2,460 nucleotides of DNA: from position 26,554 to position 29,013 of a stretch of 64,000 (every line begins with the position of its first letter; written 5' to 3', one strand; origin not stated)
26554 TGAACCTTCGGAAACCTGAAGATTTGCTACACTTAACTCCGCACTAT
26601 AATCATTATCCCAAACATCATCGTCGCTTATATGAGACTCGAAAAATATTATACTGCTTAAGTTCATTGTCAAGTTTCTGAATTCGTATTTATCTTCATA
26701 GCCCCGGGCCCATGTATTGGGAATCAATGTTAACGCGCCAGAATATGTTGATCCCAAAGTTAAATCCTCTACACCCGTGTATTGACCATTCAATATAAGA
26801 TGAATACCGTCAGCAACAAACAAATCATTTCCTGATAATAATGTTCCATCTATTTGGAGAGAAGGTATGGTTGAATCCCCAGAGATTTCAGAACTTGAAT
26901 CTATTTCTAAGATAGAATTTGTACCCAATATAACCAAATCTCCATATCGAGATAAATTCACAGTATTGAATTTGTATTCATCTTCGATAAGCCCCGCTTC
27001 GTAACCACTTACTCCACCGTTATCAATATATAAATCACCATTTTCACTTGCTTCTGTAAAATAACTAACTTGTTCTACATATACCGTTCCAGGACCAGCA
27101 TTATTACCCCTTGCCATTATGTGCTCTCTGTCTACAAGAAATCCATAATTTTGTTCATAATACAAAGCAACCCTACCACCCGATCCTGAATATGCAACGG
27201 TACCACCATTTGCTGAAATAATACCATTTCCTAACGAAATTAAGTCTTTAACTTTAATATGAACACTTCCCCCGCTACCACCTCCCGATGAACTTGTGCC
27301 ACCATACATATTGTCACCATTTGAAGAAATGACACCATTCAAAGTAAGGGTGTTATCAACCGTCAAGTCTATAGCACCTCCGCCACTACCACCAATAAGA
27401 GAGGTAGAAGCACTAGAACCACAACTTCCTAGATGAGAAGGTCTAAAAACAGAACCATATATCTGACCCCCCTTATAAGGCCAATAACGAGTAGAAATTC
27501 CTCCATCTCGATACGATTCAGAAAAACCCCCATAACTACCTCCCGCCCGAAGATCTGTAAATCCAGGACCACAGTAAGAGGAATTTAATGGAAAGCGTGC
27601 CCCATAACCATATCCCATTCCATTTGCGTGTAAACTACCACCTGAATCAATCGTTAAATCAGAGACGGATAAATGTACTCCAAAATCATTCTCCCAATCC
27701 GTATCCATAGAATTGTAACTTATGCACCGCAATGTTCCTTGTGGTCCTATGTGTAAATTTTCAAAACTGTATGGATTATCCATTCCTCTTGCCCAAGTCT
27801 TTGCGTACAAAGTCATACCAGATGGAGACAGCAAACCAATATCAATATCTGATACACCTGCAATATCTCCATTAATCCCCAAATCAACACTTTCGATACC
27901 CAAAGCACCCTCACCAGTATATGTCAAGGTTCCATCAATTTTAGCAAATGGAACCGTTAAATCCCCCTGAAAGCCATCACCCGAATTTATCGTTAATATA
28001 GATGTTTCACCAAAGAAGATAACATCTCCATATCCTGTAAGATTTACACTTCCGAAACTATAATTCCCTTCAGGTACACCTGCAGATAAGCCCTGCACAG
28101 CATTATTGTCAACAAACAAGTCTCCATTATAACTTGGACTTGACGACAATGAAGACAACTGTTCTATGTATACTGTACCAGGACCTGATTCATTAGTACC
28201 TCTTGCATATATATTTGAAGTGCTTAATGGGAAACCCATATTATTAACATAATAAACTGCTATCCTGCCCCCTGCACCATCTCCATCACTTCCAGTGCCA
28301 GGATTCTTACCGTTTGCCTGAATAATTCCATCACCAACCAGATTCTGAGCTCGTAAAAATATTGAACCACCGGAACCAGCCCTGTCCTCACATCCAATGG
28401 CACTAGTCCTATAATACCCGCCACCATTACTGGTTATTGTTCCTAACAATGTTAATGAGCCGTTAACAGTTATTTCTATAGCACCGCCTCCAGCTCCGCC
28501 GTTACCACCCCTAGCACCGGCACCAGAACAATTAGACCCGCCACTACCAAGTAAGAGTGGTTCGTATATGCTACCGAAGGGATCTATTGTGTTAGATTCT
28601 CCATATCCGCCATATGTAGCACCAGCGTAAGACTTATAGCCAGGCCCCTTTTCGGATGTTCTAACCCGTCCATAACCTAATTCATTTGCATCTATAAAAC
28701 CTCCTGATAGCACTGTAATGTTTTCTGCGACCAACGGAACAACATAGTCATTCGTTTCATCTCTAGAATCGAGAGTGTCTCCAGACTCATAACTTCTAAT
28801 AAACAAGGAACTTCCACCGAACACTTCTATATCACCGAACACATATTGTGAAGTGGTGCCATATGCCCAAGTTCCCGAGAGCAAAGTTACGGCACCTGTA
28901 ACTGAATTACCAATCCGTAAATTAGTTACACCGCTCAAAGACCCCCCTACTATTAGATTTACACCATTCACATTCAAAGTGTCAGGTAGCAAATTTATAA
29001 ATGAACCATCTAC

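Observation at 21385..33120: An 11.7-kb single ORF encoding a 3911-aa protein with ~8 Pmp-like 'GGGAI' beta-helix repeat units plus LamG, Big and 4 FN3 domains.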

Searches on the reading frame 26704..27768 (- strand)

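Call 15: search_protein_families(library=pfam, proteins=[window:26704-27768:-], max_evalue=10)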
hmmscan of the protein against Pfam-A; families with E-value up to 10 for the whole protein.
window:26704-27768:- (355 aa): 0 families

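Call 34: search_protein_families(library=ncbifam, proteins=[window:26704-27768:-], max_evalue=10)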
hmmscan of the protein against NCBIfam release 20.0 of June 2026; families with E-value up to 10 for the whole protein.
window:26704-27768:- (355 aa): 1 family
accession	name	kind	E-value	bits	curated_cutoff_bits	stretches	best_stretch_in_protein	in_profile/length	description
NF047640.1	gliding_AgmC_N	equivalog_domain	0.0022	17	275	1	73-194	256-376/412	adventurous gliding motility protein AgmC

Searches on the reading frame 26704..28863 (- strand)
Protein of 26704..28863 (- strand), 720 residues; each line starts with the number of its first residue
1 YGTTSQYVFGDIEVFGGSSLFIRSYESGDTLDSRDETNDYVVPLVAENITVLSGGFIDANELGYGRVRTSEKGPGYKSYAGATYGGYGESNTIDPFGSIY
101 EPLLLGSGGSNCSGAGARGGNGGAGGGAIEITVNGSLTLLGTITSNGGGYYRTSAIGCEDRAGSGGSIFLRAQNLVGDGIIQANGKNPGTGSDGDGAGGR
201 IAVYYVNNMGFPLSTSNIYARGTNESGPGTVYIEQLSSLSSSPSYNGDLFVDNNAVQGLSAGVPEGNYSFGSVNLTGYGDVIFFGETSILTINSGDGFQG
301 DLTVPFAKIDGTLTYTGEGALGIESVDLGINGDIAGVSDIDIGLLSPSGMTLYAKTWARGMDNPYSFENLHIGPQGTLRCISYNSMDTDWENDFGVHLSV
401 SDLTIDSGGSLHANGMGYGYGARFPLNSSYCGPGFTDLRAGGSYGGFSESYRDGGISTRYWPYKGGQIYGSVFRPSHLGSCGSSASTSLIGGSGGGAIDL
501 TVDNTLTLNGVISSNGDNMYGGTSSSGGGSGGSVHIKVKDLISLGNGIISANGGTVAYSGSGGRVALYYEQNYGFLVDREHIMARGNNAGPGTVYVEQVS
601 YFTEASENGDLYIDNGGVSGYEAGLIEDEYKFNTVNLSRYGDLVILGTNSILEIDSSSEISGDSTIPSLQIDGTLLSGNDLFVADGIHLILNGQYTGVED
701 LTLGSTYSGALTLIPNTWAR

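Call 80: predict_structure(alignment_id=A4)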
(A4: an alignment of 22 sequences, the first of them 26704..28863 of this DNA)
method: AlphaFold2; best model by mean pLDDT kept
length: 720 residues; sequences in the alignment: 22
mean_pLDDT: 85.2   pTM: 0.88
mean pLDDT of the five models: 85.2, 84.5, 84.4, 83.4, 81.6
residues with pLDDT >= 90: 401; 70-90: 195; 50-70: 97; < 50: 27
segments of 3 or more residues with pLDDT < 50: 1-3, 357-360, 451-464
pLDDT, mean of each block of 10 residues (from residue 1): 69 96 75 62 94 96 69 62 73 78 88 60 87 97 90 55 91 97 84 80 96 91 88 93 87 89 94 93 93 87 94 93 95 93 96 66 87 98 81 90 98 89 54 68 79 41 63 93 71 92 97 89 69 97 92 86 96 92 91 95 85 93 94 94 93 90 93 90 92 87 88 70
secondary structure, 60 per line:
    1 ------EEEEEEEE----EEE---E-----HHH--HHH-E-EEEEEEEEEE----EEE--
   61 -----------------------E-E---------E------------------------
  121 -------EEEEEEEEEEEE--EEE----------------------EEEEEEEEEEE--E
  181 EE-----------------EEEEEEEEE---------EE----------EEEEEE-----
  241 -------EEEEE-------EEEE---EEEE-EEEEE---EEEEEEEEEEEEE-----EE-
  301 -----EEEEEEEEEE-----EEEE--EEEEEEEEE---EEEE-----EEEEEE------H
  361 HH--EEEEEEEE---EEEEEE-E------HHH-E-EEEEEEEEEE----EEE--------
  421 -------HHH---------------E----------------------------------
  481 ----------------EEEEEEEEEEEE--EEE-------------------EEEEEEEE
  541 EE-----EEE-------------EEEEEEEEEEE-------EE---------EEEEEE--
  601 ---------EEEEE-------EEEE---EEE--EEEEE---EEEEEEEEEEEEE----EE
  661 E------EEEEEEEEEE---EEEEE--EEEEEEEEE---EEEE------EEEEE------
elements in order (helices of 4 or more, strands of 3 or more residues): E7-14 E19-21 E42-51 E56-58 E128-139 E142-144 E167-177 E180-182 E200-208 E230-235 E248-252 E260-263 E267-270 E272-276 E280-292 E306-315 E321-324 E327-335 E339-342 E348-353 E365-372 E376-381 E396-405 E410-412 E497-508 E511-513 E533-542 E548-550 E564-574 E593-598 E610-614 E622-625 E629-631 E634-638 E642-654 E659-661 E668-677 E681-685 E688-696 E700-703 E710-714

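Call 84: fold_search(model_id=the predicted structure, library=pdb)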
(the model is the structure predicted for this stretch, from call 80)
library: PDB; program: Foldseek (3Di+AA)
matches with E <= 10: 75; with E <= 0.001: 0
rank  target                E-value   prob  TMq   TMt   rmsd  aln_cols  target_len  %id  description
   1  7koh_C                3.1e-02  0.33  0.20  0.24  17.8       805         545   12  Crystal structure of antigen 43 from Escherichia coli EDL933 (released 2022-03-09)
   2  6n2b_B                4.6e-02  0.15  0.10  0.17  25.1       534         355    9  The Crystal Structure of Caldicellulosiruptor kristjanssonii Tapirin C-terminal domain (released 2018-12-19)
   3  4kh3                  5.8e-02  0.13  0.16  0.20  18.5       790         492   11  Structure of a bacterial self-associating protein (released 2014-01-15)
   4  3ak5_C                1.0e-01  0.11  0.18  0.14  19.8       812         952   11  Hemoglobin protease (Hbp) passenger missing domain-2 (released 2010-10-06)
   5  7koh_D                1.7e-01  0.13  0.19  0.23  16.8       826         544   11  Crystal structure of antigen 43 from Escherichia coli EDL933 (released 2022-03-09)
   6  4dn7_A                3.9e-01  0.03  0.06  0.09  19.6       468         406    9  CRYSTAL STRUCTURE OF putative ABC transporter, ATP-binding protein from Methanosarcina mazei Go1 (released 2012-02-22)
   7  5j44_A                5.2e-01  0.04  0.15  0.12  21.0       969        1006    9  Crystal structure of the Secreted Extracellular protein A (SepA) from Shigella flexneri (released 2017-04-12)
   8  2qv3                  5.5e-01  0.10  0.16  0.21  12.0       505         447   10  Crystal Structure of the Helicobacter pylori Vacuolating Toxin p55 Domain (released 2007-10-23)
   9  7ko9                  5.5e-01  0.10  0.21  0.25  15.8       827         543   10  Crystal structure of antigen 43 from uropathogenic Escherichia coli UTI89 (released 2022-03-09)
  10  5ny0                  6.1e-01  0.04  0.09  0.16  18.9       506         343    8  L. reuters 100-23 SRRP (released 2018-03-21)
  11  9fdy_C                6.4e-01  0.02  0.07  0.11  17.6       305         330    8  Betaglycan Orphan Domain (ratBGo) in complex with TGF-b1 and extracellular domain of TGFBRII (released 2025-03-12)
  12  3syj                  6.7e-01  0.06  0.18  0.15  18.7       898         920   10  Crystal structure of the Haemophilus influenzae Hap adhesin (released 2011-08-24)
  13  2iou_G                7.7e-01  0.08  0.16  0.21  16.3       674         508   10  Major Tropism Determinant P1 (Mtd-P1) Variant Complexed with Bordetella brochiseptica Virulence Factor Pertactin extra (released 2007-10-23)
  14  4q1q_A                8.1e-01  0.11  0.12  0.25  13.8       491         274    7  Crystal structure of TibC-catalyzed hyper-glycosylated TibA55-350 fragment (released 2014-09-17)
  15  7xza_A                9.8e-01  0.03  0.14  0.19  17.8       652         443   10  Mutant (Y242F) of the N-terminal domain of fucoidan lyase FdlA (released 2022-09-28)
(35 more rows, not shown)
